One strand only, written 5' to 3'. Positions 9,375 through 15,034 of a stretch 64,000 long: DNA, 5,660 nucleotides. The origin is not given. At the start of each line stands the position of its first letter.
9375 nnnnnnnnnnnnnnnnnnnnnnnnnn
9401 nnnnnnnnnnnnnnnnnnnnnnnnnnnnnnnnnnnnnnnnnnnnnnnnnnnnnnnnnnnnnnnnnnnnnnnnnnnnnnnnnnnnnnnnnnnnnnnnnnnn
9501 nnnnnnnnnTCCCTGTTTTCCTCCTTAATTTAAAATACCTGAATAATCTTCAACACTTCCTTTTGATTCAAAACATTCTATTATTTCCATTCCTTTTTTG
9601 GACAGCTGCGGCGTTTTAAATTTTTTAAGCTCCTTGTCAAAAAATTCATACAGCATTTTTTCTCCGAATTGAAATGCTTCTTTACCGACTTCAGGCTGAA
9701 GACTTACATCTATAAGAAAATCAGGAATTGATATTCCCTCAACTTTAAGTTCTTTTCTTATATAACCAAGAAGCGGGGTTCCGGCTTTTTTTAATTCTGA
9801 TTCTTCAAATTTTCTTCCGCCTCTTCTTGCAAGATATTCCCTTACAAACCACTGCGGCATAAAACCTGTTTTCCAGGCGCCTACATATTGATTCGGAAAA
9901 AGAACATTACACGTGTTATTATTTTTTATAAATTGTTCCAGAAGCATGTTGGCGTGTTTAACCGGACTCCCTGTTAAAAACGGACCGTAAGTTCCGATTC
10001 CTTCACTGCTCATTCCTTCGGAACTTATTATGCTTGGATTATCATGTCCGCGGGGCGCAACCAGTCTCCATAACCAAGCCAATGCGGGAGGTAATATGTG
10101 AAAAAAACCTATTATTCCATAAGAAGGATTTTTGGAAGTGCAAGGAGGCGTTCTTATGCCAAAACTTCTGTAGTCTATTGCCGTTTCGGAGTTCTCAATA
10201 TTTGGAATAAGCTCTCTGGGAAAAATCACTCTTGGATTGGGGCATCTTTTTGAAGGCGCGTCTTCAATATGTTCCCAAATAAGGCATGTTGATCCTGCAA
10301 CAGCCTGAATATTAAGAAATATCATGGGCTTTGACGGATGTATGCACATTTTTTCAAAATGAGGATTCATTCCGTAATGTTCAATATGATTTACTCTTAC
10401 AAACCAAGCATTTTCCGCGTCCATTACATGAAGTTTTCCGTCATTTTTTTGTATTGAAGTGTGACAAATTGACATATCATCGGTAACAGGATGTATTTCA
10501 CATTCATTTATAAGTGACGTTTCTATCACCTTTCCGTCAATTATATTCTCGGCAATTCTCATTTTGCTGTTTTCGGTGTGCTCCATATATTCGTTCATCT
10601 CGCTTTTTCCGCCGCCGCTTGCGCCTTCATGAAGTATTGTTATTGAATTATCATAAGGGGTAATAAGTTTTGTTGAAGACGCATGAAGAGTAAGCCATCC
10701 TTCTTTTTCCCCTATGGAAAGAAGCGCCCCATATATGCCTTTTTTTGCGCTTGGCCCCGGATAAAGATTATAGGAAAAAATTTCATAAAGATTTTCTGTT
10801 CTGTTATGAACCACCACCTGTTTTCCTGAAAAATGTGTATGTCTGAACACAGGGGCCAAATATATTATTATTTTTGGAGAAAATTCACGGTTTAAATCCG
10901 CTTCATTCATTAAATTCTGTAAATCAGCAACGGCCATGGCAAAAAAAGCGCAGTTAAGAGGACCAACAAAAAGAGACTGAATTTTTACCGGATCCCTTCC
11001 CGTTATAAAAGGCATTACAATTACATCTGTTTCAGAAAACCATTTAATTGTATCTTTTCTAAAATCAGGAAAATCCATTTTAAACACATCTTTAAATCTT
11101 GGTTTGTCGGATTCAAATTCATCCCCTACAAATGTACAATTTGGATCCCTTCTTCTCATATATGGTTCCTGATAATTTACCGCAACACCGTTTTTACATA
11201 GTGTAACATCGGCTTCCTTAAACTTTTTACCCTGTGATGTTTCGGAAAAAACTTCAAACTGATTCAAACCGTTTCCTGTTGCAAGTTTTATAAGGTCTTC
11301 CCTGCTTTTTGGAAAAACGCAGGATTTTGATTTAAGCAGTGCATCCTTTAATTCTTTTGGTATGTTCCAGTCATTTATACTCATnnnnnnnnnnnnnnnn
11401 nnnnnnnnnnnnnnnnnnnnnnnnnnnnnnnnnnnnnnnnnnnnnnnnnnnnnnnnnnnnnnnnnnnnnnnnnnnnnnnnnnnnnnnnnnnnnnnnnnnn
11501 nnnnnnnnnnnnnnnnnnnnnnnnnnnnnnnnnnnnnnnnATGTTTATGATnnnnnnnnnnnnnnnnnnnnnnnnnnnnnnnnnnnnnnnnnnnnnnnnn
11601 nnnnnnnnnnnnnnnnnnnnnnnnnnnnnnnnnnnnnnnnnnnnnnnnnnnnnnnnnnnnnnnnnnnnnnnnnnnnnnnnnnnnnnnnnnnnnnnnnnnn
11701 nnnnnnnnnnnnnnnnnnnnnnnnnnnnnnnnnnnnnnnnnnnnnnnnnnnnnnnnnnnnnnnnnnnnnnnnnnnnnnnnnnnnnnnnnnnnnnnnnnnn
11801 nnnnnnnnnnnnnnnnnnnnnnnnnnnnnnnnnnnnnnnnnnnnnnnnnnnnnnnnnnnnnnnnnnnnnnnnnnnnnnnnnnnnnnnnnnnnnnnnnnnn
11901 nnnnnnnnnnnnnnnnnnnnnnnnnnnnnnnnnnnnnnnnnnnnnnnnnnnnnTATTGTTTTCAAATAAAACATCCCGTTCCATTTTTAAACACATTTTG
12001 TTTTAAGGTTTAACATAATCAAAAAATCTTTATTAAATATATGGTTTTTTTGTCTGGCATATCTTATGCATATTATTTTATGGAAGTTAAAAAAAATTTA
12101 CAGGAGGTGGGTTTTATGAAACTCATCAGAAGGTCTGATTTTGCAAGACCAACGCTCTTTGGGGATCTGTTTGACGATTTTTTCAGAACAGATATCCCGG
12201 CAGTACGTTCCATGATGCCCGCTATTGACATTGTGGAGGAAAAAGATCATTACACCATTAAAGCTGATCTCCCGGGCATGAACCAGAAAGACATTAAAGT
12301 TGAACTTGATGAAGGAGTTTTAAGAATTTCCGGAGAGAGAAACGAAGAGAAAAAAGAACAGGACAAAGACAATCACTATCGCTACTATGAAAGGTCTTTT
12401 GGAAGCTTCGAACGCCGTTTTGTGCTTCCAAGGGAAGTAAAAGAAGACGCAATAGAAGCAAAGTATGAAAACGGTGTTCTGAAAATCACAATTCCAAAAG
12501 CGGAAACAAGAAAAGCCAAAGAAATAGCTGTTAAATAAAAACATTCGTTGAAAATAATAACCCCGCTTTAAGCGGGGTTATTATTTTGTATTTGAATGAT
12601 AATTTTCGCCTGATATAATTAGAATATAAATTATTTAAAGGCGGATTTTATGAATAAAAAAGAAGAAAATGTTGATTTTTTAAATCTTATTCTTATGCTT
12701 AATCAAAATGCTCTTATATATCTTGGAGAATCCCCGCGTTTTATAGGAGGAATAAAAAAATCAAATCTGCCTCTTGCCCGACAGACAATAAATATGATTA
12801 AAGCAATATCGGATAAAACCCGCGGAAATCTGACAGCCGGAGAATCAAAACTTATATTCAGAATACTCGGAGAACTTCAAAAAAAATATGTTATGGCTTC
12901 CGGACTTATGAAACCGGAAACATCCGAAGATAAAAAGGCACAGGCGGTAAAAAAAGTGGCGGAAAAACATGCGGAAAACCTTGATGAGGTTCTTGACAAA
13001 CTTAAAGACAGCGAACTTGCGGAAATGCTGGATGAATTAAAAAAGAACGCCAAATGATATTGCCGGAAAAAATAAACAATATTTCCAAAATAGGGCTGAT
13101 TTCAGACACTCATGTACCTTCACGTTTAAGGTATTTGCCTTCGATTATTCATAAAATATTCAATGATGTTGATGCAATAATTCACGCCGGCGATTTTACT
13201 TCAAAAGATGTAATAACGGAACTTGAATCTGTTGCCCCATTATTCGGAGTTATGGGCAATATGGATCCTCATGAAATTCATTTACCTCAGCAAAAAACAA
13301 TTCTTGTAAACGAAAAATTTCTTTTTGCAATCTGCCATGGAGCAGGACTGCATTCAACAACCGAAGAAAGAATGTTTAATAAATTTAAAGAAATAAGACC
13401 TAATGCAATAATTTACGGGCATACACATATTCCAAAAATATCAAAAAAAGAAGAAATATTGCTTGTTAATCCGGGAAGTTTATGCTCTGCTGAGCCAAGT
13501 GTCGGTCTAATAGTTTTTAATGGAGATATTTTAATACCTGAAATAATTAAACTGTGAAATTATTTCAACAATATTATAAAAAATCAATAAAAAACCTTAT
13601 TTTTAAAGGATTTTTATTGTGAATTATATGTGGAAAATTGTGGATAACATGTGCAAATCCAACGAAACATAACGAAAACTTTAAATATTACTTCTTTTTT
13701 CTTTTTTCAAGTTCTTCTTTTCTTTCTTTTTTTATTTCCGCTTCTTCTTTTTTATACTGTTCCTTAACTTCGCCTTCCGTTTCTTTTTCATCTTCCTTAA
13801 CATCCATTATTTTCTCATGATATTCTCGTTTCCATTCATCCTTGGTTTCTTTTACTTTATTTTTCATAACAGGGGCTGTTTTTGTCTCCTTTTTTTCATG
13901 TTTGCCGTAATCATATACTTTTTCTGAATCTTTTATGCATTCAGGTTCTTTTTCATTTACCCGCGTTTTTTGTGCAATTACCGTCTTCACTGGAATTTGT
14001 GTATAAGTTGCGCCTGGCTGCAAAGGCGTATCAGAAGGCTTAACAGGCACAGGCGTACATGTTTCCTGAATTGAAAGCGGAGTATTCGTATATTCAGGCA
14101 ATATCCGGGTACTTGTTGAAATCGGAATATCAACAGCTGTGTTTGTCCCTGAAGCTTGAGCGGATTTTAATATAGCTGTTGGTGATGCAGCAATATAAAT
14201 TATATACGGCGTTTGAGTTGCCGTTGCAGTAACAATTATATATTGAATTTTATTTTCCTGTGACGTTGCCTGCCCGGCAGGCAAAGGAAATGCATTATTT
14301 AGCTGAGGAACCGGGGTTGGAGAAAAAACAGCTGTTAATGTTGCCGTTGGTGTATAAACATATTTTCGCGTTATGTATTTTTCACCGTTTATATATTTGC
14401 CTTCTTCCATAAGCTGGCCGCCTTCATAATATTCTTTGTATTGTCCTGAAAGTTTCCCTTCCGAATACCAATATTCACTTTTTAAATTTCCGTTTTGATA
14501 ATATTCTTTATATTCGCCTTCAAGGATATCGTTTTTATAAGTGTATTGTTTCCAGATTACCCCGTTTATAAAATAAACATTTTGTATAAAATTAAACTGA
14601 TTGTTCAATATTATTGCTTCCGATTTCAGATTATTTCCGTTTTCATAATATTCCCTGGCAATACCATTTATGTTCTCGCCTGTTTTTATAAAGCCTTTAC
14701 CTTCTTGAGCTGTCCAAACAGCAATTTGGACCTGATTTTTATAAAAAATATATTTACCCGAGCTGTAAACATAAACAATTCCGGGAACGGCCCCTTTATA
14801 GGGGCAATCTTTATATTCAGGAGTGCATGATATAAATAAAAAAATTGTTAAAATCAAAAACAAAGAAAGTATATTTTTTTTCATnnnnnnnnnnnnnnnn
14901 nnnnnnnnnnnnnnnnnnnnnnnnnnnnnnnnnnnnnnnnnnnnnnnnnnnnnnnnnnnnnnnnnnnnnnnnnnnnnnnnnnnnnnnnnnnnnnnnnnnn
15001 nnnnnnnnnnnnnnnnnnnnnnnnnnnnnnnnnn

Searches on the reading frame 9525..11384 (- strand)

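Call 14: search_protein_families(library=pfam, proteins=[window:9525-11384:-], max_evalue=0.00001)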
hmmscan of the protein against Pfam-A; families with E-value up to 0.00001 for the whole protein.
window:9525-11384:- (619 aa): 1 family
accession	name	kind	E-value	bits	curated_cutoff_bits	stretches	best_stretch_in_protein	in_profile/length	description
PF16260.11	DUF4914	-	1.8e-269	895.5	25.7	1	8-616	1-610/612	Domain of unknown function (DUF4914)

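Call 37: search_protein_families(library=ncbifam, proteins=[window:9525-11384:-], max_evalue=0.1)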
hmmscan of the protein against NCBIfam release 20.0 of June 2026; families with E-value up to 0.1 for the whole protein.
window:9525-11384:- (619 aa): 0 families

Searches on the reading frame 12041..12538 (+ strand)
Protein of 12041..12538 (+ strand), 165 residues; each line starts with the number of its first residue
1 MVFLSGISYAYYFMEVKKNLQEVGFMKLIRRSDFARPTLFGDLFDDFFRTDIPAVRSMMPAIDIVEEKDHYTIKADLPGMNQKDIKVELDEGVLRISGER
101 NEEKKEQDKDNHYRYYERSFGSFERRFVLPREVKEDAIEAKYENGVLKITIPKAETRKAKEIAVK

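Call 14: search_protein_families(library=pfam, proteins=[window:12041-12538:+], max_evalue=0.00001)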
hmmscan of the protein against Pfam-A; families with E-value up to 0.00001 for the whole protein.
window:12041-12538:+ (165 aa): 2 families
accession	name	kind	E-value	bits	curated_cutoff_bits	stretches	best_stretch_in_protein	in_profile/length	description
PF00011.27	HSP20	-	2.6e-27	95.4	20.8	1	63-164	1-101/102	Hsp20/alpha crystallin family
PF17886.7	ArsA_HSP20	-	4.6e-09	36.1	22.5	1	69-150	2-62/63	HSP20-like domain found in ArsA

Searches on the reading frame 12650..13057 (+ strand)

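Call 14: search_protein_families(library=pfam, proteins=[window:12650-13057:+], max_evalue=0.00001)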
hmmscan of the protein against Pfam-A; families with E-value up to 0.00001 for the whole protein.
window:12650-13057:+ (135 aa): 1 family
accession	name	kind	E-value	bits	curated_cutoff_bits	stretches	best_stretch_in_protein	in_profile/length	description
PF08899.16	DUF1844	-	2.3e-19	69.8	27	1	8-81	2-75/76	Domain of unknown function (DUF1844)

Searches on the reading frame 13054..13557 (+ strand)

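Call 14: search_protein_families(library=pfam, proteins=[window:13054-13557:+], max_evalue=0.00001)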
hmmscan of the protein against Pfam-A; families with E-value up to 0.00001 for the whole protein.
window:13054-13557:+ (167 aa): 2 families
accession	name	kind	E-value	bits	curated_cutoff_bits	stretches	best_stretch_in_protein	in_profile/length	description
PF12850.12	Metallophos_2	-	2.3e-29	102.8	27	1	12-147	2-139/154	Calcineurin-like phosphoesterase superfamily domain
PF00149.33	Metallophos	-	1e-09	39.5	21.5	1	12-74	2-74/191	Calcineurin-like phosphoesterase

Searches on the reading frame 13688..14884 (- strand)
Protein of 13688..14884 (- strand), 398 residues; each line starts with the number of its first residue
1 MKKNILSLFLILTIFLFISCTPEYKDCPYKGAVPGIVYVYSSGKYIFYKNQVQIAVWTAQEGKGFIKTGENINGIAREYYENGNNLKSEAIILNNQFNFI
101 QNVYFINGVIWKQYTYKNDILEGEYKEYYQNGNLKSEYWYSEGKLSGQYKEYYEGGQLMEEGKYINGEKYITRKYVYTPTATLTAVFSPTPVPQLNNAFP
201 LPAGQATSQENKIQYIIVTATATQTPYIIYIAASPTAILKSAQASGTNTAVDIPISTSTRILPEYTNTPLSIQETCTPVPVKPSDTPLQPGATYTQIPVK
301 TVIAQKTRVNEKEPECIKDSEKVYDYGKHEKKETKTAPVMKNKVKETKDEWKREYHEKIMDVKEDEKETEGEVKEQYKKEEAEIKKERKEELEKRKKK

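Call 14: search_protein_families(library=pfam, proteins=[window:13688-14884:-], max_evalue=0.00001)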
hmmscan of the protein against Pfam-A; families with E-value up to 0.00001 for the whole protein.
window:13688-14884:- (398 aa): 1 family
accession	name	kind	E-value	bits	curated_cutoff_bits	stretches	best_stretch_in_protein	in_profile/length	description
PF07661.19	MORN_2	-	1.3e-07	31.5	29.6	0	121-137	1-17/22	MORN repeat variant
